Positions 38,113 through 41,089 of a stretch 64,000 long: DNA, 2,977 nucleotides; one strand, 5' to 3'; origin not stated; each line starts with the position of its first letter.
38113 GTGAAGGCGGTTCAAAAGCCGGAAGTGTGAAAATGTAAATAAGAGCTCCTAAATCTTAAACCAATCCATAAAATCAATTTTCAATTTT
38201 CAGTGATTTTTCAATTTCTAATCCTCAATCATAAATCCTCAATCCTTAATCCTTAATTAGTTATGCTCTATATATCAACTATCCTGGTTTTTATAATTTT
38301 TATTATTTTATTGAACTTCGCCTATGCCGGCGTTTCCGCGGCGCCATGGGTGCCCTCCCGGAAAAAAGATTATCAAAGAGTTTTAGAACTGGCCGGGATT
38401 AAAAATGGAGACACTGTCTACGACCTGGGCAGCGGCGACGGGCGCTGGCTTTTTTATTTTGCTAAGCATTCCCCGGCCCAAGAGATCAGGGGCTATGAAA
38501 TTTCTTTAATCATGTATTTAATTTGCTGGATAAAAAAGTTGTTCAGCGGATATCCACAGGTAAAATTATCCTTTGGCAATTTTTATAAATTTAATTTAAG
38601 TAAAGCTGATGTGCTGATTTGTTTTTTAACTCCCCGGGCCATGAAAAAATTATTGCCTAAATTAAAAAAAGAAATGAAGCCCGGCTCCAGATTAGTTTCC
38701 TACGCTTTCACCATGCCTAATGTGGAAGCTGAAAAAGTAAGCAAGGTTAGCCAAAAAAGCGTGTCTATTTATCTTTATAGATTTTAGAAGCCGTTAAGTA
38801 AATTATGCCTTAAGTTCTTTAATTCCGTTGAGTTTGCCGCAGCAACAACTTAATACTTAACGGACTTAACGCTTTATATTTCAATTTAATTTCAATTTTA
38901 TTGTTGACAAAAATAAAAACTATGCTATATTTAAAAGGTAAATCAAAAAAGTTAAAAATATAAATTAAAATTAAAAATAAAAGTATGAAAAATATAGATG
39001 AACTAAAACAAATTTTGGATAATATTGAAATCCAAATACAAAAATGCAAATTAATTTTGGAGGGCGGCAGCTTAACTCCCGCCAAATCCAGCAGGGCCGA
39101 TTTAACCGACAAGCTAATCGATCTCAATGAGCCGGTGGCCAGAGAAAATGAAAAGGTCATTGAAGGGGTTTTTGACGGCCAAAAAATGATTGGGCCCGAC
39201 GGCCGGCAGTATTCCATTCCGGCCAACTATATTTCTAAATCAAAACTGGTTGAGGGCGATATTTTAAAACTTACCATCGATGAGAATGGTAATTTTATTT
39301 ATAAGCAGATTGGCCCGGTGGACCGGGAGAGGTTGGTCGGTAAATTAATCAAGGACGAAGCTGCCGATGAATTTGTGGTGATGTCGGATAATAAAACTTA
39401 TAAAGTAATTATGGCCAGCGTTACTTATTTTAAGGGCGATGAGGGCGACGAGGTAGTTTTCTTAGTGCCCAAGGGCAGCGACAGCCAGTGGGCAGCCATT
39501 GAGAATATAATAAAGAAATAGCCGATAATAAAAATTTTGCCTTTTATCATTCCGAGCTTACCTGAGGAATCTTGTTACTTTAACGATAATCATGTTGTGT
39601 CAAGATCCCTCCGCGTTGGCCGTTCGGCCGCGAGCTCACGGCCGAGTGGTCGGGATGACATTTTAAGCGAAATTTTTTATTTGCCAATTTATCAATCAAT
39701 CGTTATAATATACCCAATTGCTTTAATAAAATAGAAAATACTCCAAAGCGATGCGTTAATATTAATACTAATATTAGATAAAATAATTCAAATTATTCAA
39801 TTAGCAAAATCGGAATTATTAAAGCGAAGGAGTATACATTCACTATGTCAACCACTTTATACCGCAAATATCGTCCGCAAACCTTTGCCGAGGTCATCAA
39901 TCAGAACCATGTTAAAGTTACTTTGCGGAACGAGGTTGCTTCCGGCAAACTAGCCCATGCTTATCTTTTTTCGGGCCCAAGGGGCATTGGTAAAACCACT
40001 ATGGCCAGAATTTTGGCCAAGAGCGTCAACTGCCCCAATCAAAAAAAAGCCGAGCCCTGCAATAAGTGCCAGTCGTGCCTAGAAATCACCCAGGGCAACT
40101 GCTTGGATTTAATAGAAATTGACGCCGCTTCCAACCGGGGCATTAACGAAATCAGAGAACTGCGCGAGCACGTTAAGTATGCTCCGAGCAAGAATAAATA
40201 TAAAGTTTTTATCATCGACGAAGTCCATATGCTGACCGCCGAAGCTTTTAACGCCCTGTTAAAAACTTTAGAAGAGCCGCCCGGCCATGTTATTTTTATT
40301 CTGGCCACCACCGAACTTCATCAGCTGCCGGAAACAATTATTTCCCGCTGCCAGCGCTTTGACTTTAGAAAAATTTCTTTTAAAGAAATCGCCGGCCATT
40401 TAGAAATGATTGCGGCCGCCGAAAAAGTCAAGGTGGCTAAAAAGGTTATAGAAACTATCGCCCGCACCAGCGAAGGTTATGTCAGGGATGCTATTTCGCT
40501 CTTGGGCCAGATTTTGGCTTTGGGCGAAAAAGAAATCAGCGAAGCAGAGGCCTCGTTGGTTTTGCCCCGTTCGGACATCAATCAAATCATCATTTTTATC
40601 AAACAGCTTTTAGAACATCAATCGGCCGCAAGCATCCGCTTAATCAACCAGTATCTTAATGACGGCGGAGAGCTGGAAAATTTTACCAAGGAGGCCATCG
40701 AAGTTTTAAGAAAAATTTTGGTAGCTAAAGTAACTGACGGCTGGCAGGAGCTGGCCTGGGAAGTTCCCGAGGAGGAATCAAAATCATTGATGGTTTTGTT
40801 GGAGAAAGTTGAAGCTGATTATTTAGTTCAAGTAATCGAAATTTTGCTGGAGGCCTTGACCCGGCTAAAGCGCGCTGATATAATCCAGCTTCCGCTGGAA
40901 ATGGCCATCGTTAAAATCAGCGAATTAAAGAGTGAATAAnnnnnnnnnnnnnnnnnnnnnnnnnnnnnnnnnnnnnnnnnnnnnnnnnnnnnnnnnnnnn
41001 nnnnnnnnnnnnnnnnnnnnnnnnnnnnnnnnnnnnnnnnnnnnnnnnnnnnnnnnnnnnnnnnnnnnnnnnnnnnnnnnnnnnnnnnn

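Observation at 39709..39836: ~130-bp AT-rich element repeated upstream of dnaX and inserted between mreC and mreD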

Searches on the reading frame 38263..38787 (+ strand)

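Call 11: search_protein_families(library=pfam, proteins=[window:38263-38787:+])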
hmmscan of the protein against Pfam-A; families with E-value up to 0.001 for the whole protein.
window:38263-38787:+ (174 aa): 2 families
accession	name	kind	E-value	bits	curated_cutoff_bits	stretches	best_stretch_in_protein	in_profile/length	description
PF13847.12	Methyltransf_31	-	1.4e-05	25.3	27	1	46-161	1-121/145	Methyltransferase domain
PF13649.12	Methyltransf_25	-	0.00089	20.3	27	0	52-141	1-96/97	Methyltransferase domain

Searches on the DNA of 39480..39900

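Call 9: search_rna_families(source=window, start=39480, end=39900, threshold=evalue, max_evalue=10)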
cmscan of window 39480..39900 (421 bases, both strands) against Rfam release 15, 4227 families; matches with E-value up to 10: 5.
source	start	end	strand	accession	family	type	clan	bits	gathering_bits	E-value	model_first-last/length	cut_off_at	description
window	39720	39776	-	RF01817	RsaB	Gene; sRNA;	-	21.5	55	0.8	1-60/60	no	RNA Staph. aureus A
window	39672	39707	+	RF02597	shuA_thermo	Cis-reg; thermoregulator;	-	18.8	58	4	1-32/32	no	shuA/chuA 5' UTR thermoregulator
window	39483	39558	-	RF01179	snoU83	Gene; snRNA; snoRNA; CD-box;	-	16.7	50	4.7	1-84/84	no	Small nucleolar RNA U83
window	39690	39761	-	RF02544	mt-tmRNA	Gene;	CL00001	15.8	65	8.1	1-77/77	no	Mitochondrion-encoded tmRNA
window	39496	39524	+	RF01078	PK-PYVV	Cis-reg;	-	13.8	65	7.9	1-58/58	no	3'-terminal pseudoknot in PYVV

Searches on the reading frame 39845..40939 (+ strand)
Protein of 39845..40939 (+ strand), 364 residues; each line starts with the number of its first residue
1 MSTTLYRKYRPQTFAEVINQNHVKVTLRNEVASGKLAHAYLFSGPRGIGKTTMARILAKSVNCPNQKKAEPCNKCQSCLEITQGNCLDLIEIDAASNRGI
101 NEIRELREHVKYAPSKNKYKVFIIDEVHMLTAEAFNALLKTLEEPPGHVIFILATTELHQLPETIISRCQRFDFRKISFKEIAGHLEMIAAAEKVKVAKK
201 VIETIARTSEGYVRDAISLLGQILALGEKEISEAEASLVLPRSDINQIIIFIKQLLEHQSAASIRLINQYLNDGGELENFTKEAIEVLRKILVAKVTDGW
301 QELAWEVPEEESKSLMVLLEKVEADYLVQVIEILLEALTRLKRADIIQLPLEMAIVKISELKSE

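Call 11: search_protein_families(library=pfam, proteins=[window:39845-40939:+])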
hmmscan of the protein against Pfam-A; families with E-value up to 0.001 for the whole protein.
window:39845-40939:+ (364 aa): 21 families
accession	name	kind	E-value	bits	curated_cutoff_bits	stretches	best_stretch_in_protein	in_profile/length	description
PF13177.12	DNA_pol3_delta2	-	1e-49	169.1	27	1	20-177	2-160/161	DNA polymerase III, delta subunit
PF00004.35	AAA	-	1.1e-15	58.6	21.2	1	41-172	2-126/131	ATPase family associated with various cellular activities (AAA)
PF12169.13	DNA_pol3_gamma3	-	1.2e-09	38.5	24.4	1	233-361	3-130/143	DNA polymerase III subunits gamma and tau domain III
PF22608.2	DNAX_ATPase_lid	-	3.3e-09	36.8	27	1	181-228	1-48/49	DNA polymerase III clamp loader subunit, ATPase lid domain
PF05496.18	RuvB_N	-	2.5e-08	34.3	27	1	10-72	2-68/159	Holliday junction DNA helicase RuvB P-loop domain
PF13401.12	AAA_22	-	6.7e-08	33.4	27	1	40-159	8-127/130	AAA domain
PF13173.12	AAA_14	-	1.2e-06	29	27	1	39-182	4-128/129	AAA domain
PF07724.20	AAA_2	-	1.9e-05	25.2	27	1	40-144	6-101/166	AAA domain (Cdc48 subfamily)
PF04851.21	ResIII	-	2e-05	25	22.5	0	102-143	114-151/164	Type III restriction enzyme, res subunit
PF06068.19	TIP49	-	2.2e-05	24.2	23.8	0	121-155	277-310/347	TIP49 P-loop domain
PF07728.20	AAA_5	-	2.6e-05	24.7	22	1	41-145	3-93/139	AAA domain (dynein-related subfamily)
PF13479.12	AAA_24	-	4.1e-05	24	27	0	42-131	7-77/195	AAA domain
PF13191.12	AAA_16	-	5.1e-05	24.3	32.6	0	30-152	18-167/167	AAA ATPase domain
PF21960.2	RCF1-5-like_lid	-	0.00013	22.3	27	1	186-219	3-37/43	RCF1/5-like, AAA+ ATPase lid domain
PF03215.21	Rad17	-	0.00024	21.5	23.8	1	6-73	10-81/186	Rad17 P-loop domain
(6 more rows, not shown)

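Call 12: find_encoding_contigs(protein=window:39845-40939:+, flank=10000, max_places=10)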
Protein window:39845-40939:+ (364 aa): 4 contigs read that carry it; 2 places shown.
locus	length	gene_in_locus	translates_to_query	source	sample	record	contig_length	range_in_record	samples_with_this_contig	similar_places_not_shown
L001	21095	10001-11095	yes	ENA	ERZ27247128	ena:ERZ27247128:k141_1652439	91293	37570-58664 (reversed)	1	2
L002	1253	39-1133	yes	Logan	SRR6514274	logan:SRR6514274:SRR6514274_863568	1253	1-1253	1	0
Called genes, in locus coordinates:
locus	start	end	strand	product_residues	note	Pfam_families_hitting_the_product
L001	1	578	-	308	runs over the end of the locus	-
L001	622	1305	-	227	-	-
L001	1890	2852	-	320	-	PF01207:Dus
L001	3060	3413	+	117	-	-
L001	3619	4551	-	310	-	PF01544:CorA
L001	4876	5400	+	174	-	-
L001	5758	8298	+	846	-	PF26449:DUF8128, PF01935:DUF87 (weak), PF02534:T4SS-DNA_transf (faint), PF10412:TrwB_AAD_bind, PF12696:TraG-D_C (weak)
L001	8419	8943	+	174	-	-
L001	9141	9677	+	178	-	-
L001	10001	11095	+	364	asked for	PF04851:ResIII (faint), PF05496:RuvB_N (weak), PF13177:DNA_pol3_delta2, PF13401:AAA_22 (weak), PF00004:AAA, PF13173:AAA_14 (weak), PF22608:DNAX_ATPase_lid, PF12169:DNA_pol3_gamma3, +2 more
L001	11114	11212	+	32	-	-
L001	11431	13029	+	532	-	-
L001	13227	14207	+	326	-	PF00294:PfkB, PF08543:Phos_pyr_kin (weak)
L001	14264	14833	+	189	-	PF06130:PTAC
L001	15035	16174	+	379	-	PF00871:Acetate_kinase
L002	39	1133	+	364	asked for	PF04851:ResIII (faint), PF05496:RuvB_N (weak), PF13177:DNA_pol3_delta2, PF13401:AAA_22 (weak), PF00004:AAA, PF13173:AAA_14 (weak), PF22608:DNAX_ATPase_lid, PF12169:DNA_pol3_gamma3, +2 more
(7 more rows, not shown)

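Call 31: find_homologous_proteins(query=window:39845-40939:+, max_evalue=1e-40)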
Query window:39845-40939:+ (364 aa): 8000 proteins with E <= 1e-40 among 8000 candidates; the best 120 are listed.
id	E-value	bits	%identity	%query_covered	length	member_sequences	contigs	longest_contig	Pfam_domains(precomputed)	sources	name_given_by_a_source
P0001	5.7e-230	780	100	100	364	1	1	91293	PF13173.13,PF12169.14,PF07724.21,PF06068.20,PF00004.36,PF13401.13,PF22608.3,PF05496.19,PF13177.13,PF04851.22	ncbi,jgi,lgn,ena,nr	ncbi:DNA polymerase III subunit gamma/tau [Patescibacteria group bacterium]|nr:DNA polymerase III su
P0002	1.1e-189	648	82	100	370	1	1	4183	PF13173.13,PF12169.14,PF07724.21,PF06068.20,PF00004.36,PF13401.13,PF22608.3,PF05496.19,PF13177.13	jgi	-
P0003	8.7e-184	628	79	99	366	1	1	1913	PF13173.13,PF12169.14,PF07724.21,PF06068.20,PF00004.36,PF13401.13,PF22608.3,PF05496.19,PF13177.13,PF07728.21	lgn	-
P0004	6.4e-182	622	78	99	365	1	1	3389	PF13173.13,PF12169.14,PF07724.21,PF06068.20,PF00004.36,PF13401.13,PF22608.3,PF21960.3,PF05496.19,PF13177.13,PF07728.21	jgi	-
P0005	7.9e-177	606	76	99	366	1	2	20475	PF13173.13,PF12169.14,PF07724.21,PF06068.20,PF00004.36,PF13401.13,PF22608.3,PF21960.3,PF05496.19,PF13177.13,PF07728.21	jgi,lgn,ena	-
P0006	2.6e-175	601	76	99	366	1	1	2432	PF13173.13,PF12169.14,PF07724.21,PF06068.20,PF00004.36,PF13401.13,PF22608.3,PF05496.19,PF13177.13,PF07728.21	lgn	-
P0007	6.8e-160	550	78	90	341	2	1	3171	PF13173.13,PF12169.14,PF07724.21,PF00004.36,PF13401.13,PF22608.3,PF13177.13,PF07728.21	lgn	-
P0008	5.3e-155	534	68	99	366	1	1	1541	PF13173.13,PF12169.14,PF13604.13,PF13245.13,PF00004.36,PF13401.13,PF22608.3,PF05496.19,PF13177.13,PF07728.21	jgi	jgi:DNA polymerase-3 subunit gamma/tau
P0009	1.7e-150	519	64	99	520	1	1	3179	PF06068.20,PF00004.36,PF13401.13,PF22608.3,PF05496.19,PF07728.21,PF03215.22,PF12169.14,PF07724.21,PF20964.3,PF21960.3,PF13177.13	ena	-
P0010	6.9e-150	517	67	99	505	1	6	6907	PF13173.13,PF00004.36,PF13401.13,PF22608.3,PF05496.19,PF07728.21,PF03215.22,PF04851.22,PF12169.14,PF07724.21,PF20964.3,PF21960.3,PF13177.13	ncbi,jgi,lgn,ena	-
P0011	1.2e-149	516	64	99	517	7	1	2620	PF13173.13,PF06068.20,PF13604.13,PF00004.36,PF13401.13,PF22608.3,PF05496.19,PF07728.21,PF12169.14,PF07724.21,PF20964.3,PF21960.3,PF13177.13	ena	-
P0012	3.8e-148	511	66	99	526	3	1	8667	PF13173.13,PF12169.14,PF06068.20,PF13604.13,PF00004.36,PF13401.13,PF20964.3,PF22608.3,PF05496.19,PF13177.13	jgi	-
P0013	1.8e-147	509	65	98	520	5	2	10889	PF12169.14,PF06068.20,PF00004.36,PF13401.13,PF20964.3,PF22608.3,PF21960.3,PF05496.19,PF13177.13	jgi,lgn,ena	-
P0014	3.3e-147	508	65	99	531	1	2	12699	PF12169.14,PF07724.21,PF00004.36,PF13401.13,PF20964.3,PF22608.3,PF21960.3,PF05496.19,PF13177.13,PF07728.21,PF03215.22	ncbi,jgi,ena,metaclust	metaclust:\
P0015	4.4e-147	508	64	99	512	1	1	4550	PF12169.14,PF00004.36,PF13401.13,PF20964.3,PF22608.3,PF21960.3,PF05496.19,PF13177.13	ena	-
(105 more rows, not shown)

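Call 32: find_encoding_contigs(protein=P0002, flank=3000, max_places=2)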
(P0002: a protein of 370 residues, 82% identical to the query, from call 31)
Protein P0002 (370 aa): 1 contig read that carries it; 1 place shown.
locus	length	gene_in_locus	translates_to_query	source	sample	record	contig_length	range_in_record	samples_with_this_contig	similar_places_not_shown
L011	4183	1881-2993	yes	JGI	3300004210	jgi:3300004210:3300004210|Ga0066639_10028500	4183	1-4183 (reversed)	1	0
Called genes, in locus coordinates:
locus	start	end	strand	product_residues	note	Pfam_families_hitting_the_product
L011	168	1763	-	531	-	-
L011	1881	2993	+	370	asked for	PF05496:RuvB_N (weak), PF06068:TIP49 (faint), PF13177:DNA_pol3_delta2, PF13401:AAA_22 (weak), PF00004:AAA, PF07724:AAA_2 (weak), PF13173:AAA_14 (weak), PF22608:DNAX_ATPase_lid, +1 more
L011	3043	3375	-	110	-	PF01609:DDE_Tnp_1 (weak)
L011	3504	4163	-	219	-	PF13808:DDE_Tnp_1_assoc, PF01609:DDE_Tnp_1 (weak)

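Call 33: find_encoding_contigs(protein=P0005, flank=3000, max_places=2)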
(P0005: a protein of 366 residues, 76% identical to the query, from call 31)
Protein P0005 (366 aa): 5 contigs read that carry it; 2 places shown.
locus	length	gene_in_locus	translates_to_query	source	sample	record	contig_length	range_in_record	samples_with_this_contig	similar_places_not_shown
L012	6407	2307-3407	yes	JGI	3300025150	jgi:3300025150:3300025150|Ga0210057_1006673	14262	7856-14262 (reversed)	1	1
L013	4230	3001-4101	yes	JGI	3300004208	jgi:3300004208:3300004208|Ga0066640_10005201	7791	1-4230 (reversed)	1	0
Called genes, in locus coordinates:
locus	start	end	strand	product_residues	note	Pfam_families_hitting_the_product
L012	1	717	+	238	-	?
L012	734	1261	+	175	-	-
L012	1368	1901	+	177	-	-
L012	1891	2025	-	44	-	-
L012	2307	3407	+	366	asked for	PF05496:RuvB_N (weak), PF13177:DNA_pol3_delta2, PF13401:AAA_22 (weak), PF00004:AAA, PF07724:AAA_2 (weak), PF13173:AAA_14 (weak), PF22608:DNAX_ATPase_lid, PF12169:DNA_pol3_gamma3, +3 more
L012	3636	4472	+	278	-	PF01555:N6_N4_Mtase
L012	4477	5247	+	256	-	PF22515:DUF6996, PF22518:DUF6997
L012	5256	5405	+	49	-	-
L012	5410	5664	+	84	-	PF18926:DUF5676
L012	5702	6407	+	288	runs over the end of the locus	-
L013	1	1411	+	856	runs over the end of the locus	PF26449:DUF8128, PF01935:DUF87 (weak), PF02534:T4SS-DNA_transf (weak), PF10412:TrwB_AAD_bind (weak), PF12696:TraG-D_C (weak)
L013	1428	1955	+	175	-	-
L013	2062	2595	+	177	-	-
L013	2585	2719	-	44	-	-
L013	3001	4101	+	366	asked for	PF05496:RuvB_N (weak), PF13177:DNA_pol3_delta2, PF13401:AAA_22 (weak), PF00004:AAA, PF07724:AAA_2 (weak), PF13173:AAA_14 (weak), PF22608:DNAX_ATPase_lid, PF12169:DNA_pol3_gamma3, +3 more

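Call 34: find_encoding_contigs(protein=P0004, flank=3000, max_places=2)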
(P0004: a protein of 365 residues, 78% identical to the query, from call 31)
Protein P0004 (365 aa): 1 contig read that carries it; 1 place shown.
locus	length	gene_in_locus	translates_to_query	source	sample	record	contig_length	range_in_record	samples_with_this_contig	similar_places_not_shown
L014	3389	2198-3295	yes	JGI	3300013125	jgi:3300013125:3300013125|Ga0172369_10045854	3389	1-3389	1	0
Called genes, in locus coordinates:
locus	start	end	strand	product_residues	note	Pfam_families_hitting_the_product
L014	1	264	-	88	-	?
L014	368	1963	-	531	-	-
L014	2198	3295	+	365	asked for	PF05496:RuvB_N (weak), PF13177:DNA_pol3_delta2, PF00004:AAA, PF07724:AAA_2 (weak), PF13173:AAA_14 (weak), PF13401:AAA_22 (weak), PF22608:DNAX_ATPase_lid, PF12169:DNA_pol3_gamma3, +3 more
